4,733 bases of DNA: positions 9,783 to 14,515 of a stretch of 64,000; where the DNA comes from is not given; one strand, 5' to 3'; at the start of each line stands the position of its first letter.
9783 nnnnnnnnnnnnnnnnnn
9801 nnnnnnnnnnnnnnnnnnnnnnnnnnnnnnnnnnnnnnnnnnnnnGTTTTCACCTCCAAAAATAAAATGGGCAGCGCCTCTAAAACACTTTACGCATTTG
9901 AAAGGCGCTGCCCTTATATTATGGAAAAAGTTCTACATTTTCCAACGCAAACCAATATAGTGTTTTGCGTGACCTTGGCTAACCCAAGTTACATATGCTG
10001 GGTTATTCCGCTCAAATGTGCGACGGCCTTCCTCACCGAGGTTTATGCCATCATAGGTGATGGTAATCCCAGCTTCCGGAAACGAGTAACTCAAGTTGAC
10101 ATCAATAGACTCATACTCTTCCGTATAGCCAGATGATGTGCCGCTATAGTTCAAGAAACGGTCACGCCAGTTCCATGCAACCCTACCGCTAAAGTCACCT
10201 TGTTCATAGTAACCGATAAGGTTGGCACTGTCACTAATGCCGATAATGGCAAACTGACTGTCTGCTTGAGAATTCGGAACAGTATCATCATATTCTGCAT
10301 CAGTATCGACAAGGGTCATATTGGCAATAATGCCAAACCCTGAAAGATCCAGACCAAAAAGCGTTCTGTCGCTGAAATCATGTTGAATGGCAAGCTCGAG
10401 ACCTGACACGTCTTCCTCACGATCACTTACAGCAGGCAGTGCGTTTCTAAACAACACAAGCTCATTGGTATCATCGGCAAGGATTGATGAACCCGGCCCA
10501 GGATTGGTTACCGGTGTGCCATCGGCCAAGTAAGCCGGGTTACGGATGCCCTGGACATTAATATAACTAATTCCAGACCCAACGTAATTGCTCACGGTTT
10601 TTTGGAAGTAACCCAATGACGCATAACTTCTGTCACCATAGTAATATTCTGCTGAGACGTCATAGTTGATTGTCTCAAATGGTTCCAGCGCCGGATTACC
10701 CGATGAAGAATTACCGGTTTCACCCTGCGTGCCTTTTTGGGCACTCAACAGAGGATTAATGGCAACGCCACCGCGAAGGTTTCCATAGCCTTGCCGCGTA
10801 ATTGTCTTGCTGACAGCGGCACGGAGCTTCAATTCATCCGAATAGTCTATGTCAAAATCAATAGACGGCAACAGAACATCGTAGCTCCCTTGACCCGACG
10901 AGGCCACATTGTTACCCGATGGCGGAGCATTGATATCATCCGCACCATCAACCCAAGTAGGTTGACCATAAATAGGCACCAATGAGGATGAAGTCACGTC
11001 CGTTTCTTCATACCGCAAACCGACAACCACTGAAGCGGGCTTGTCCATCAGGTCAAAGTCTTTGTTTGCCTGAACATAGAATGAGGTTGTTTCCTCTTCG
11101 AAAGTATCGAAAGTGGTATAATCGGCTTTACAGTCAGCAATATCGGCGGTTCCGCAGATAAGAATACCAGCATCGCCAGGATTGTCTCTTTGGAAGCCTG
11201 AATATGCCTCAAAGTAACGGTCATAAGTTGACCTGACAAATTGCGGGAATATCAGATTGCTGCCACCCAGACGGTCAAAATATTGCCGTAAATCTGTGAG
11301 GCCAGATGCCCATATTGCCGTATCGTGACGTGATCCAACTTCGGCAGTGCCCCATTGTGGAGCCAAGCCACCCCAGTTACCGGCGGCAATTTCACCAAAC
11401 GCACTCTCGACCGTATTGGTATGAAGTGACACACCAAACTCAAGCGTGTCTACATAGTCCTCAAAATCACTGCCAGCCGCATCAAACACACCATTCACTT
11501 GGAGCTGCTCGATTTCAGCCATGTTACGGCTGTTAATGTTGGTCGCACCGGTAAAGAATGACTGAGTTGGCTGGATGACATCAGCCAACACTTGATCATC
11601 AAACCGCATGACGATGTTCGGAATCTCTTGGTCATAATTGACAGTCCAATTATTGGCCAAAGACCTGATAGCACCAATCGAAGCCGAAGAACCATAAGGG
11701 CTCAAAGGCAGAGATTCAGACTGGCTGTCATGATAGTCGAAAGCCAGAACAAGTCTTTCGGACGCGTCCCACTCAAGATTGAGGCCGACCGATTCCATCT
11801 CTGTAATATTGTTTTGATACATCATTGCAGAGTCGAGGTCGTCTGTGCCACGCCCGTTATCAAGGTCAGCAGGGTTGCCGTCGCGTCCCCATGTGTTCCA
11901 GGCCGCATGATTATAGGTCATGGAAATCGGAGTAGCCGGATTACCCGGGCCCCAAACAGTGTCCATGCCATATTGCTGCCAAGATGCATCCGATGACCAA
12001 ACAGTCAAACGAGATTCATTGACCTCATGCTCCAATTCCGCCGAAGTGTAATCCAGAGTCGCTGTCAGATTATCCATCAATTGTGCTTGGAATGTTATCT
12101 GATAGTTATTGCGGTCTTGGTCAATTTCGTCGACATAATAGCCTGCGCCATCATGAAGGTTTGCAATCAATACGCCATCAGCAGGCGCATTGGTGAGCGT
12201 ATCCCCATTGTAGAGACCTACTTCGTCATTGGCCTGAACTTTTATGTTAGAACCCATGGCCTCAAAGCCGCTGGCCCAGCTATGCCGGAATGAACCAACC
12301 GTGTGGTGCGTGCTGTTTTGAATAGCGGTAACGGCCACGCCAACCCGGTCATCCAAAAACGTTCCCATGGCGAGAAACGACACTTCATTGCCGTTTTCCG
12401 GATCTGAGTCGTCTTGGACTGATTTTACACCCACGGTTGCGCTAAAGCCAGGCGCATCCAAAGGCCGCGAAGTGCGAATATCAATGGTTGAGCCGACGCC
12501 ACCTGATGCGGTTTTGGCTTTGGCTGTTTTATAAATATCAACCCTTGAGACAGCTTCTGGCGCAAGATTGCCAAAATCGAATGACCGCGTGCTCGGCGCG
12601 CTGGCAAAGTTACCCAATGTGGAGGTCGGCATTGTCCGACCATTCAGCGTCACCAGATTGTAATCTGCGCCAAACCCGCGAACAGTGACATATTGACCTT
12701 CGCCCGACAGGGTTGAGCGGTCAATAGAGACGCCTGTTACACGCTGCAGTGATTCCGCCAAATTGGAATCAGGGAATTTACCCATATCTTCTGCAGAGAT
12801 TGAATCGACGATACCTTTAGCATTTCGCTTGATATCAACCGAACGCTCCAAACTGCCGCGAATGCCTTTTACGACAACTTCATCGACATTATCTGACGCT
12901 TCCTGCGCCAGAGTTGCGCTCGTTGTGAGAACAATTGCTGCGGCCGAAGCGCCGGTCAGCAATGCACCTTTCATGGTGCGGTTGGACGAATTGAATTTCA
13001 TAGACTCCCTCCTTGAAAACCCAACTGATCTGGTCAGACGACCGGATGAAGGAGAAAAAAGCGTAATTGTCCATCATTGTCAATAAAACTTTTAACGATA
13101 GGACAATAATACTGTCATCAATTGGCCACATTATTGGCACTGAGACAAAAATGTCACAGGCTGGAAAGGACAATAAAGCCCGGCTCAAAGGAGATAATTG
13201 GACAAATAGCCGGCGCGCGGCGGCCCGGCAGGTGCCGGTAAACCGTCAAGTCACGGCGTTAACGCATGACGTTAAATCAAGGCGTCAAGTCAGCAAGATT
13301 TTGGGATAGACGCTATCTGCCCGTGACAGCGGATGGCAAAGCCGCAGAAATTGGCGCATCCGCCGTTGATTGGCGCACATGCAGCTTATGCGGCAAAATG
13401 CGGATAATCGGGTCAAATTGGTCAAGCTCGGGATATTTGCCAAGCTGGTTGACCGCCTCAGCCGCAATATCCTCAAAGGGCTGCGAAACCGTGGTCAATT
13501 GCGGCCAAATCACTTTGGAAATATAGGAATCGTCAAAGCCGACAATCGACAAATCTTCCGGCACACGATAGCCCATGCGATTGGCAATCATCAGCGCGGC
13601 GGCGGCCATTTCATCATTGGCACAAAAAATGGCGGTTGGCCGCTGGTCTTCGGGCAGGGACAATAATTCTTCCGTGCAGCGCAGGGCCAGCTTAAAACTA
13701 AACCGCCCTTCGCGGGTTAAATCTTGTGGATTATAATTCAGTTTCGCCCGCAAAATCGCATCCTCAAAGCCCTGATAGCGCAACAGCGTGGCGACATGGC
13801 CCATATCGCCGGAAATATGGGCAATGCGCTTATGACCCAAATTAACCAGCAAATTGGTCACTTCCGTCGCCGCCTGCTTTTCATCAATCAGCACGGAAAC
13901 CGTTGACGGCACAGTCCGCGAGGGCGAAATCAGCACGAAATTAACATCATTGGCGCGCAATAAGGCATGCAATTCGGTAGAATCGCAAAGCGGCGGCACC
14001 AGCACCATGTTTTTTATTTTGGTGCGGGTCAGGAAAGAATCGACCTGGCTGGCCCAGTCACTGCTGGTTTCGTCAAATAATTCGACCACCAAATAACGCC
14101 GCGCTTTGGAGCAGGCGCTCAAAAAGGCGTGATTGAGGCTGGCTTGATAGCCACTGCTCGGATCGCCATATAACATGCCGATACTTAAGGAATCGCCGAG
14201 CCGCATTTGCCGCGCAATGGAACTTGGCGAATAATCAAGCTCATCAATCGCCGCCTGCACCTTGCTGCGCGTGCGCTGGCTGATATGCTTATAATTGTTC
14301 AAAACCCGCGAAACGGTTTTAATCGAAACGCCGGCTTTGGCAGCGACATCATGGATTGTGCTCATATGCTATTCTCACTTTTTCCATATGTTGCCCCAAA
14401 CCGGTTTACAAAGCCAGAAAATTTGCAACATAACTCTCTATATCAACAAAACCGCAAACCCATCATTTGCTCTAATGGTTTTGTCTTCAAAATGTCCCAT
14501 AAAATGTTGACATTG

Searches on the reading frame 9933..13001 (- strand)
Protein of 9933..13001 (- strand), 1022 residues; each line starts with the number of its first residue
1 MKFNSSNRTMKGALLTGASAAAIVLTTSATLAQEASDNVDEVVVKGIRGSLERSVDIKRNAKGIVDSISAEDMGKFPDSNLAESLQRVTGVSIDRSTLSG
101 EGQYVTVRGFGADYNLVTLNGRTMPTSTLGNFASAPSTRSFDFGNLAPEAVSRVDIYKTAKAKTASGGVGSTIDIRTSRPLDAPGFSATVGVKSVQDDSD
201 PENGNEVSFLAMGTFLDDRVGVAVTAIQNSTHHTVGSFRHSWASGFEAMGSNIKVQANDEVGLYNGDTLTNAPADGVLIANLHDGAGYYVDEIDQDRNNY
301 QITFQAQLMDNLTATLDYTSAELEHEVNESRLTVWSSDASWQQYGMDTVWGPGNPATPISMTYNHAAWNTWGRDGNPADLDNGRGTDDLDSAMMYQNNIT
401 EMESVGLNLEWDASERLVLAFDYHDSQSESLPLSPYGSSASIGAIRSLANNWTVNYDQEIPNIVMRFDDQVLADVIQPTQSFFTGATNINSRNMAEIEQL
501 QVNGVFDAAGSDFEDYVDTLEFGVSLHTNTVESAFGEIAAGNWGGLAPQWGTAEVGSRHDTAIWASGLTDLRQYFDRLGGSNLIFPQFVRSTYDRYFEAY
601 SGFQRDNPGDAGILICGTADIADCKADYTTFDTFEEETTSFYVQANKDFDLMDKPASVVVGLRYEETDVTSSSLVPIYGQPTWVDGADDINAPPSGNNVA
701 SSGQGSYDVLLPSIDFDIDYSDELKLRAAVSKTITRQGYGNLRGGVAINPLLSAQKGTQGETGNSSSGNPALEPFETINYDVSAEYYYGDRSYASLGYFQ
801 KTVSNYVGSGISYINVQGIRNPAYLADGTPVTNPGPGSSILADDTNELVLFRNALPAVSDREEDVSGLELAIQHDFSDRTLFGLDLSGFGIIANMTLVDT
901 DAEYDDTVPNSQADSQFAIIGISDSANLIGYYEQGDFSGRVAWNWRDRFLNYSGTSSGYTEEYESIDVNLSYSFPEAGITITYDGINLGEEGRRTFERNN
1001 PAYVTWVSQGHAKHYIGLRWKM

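Call 50: search_protein_families(library=pfam, proteins=[window:9933-13001:-], max_evalue=0.00001)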
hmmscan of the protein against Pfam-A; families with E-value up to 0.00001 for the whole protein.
window:9933-13001:- (1022 aa): 1 family
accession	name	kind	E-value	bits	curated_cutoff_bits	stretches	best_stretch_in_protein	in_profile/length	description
PF07715.20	Plug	-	6e-20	72.2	23.9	1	58-170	2-105/107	TonB-dependent Receptor Plug Domain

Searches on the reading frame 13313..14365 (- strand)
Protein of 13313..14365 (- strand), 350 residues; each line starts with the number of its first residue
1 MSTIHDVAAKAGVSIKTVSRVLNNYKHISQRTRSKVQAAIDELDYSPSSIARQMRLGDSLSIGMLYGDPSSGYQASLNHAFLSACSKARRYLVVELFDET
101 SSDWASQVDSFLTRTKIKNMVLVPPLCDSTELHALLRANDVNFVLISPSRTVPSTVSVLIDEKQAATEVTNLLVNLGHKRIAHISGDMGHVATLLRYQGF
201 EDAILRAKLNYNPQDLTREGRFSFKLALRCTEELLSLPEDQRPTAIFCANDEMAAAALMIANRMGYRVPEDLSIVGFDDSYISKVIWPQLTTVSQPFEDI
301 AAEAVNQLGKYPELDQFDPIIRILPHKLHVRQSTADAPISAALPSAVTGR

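Call 50: search_protein_families(library=pfam, proteins=[window:13313-14365:-], max_evalue=0.00001)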
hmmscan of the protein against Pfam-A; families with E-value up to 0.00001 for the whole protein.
window:13313-14365:- (350 aa): 4 families
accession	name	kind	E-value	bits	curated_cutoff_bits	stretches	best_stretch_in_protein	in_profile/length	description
PF13377.12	Peripla_BP_3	-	1.3e-34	120.1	26.5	1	172-334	3-167/167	Periplasmic binding protein-like domain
PF00356.27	LacI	-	1.5e-19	69.9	27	1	3-48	1-46/46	Bacterial regulatory proteins, lacI family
PF00532.27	Peripla_BP_1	-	8.2e-17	62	22.2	1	60-279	2-225/281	Periplasmic binding proteins and sugar binding domain of LacI family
PF13407.12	Peripla_BP_4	-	1.5e-08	35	35.1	1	63-284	2-223/258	Periplasmic binding protein domain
